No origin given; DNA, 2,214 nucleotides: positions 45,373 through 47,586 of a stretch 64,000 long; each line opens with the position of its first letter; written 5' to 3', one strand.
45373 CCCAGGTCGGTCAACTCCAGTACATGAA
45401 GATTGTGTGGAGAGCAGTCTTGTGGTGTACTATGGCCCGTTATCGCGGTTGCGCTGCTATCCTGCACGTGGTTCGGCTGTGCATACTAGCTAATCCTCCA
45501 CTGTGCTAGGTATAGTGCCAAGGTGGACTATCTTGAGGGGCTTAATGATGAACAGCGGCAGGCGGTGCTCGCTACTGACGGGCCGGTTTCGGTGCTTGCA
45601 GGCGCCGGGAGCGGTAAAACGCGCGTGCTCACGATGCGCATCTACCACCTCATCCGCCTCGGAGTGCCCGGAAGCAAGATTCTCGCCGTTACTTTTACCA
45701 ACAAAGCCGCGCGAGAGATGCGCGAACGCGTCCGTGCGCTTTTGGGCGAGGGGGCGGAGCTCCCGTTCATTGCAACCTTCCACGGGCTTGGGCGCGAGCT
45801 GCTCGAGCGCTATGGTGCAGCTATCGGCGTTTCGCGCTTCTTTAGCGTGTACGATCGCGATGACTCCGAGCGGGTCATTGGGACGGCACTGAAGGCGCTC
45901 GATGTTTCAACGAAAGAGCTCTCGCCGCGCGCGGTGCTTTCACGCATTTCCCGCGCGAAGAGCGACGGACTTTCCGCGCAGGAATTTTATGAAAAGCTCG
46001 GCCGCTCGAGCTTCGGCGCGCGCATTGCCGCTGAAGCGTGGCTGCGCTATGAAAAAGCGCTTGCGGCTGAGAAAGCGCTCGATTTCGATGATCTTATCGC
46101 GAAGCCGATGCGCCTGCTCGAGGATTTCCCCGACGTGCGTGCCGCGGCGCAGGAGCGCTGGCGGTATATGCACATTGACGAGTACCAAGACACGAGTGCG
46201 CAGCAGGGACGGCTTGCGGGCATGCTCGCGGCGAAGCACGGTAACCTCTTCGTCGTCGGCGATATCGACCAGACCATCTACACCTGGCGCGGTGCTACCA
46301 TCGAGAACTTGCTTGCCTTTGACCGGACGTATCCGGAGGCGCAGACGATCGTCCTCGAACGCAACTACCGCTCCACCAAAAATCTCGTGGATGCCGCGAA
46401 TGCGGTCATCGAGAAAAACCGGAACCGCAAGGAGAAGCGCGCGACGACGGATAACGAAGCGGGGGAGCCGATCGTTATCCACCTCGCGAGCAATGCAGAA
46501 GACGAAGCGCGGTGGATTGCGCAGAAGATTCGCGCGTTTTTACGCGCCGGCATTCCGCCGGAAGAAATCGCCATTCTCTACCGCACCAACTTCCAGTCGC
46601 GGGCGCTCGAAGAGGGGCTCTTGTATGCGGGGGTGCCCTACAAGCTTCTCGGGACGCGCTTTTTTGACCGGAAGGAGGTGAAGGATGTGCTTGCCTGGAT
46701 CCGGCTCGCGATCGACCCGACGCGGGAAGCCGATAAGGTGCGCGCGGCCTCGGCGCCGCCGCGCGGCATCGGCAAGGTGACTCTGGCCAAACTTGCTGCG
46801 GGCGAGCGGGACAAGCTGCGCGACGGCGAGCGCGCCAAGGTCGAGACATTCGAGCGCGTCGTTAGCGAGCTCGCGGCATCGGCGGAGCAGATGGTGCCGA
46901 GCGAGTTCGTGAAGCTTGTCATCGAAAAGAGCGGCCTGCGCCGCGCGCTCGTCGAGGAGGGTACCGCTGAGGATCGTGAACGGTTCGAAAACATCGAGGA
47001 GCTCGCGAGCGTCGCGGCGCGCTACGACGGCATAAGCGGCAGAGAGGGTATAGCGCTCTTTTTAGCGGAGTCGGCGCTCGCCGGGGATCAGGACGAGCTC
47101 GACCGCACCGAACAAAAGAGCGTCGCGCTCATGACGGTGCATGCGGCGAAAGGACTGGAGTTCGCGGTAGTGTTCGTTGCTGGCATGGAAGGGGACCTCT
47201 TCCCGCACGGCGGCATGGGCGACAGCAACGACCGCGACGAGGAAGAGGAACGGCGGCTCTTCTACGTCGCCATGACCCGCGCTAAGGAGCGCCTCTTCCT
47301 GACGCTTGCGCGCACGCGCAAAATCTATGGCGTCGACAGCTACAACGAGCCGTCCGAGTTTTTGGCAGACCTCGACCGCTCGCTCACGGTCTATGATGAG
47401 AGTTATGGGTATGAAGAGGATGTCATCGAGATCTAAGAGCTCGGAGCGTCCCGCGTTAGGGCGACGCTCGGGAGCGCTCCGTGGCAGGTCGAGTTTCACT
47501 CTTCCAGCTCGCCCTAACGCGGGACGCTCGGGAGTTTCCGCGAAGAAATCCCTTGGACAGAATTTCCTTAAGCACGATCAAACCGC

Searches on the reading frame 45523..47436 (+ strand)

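Call 110: search_protein_families(library=pfam, proteins=[window:45523-47436:+], max_evalue=0.001)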
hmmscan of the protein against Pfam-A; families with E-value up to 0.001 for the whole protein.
window:45523-47436:+ (637 aa): 6 families
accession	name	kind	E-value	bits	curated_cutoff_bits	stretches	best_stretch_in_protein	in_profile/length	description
PF00580.27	UvrD-helicase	-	4.8e-79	266.3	23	1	7-271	1-271/271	UvrD/REP helicase N-terminal domain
PF13361.12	UvrD_C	-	9.9e-68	229.5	25.6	1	276-597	1-349/350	UvrD-like helicase C-terminal domain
PF13245.12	AAA_19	-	2.7e-22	79.8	25.1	1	11-254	1-132/134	AAA domain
PF13538.12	UvrD_C_2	-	9.6e-12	45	27.4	1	534-593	2-51/52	UvrD-like helicase C-terminal domain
PF13604.12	AAA_30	-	7.4e-07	29.5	27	1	7-70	2-66/191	AAA domain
PF01443.25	Viral_helicase1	-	0.00026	21.3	21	0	536-592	179-225/228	Viral superfamily 1 RNA helicase core domain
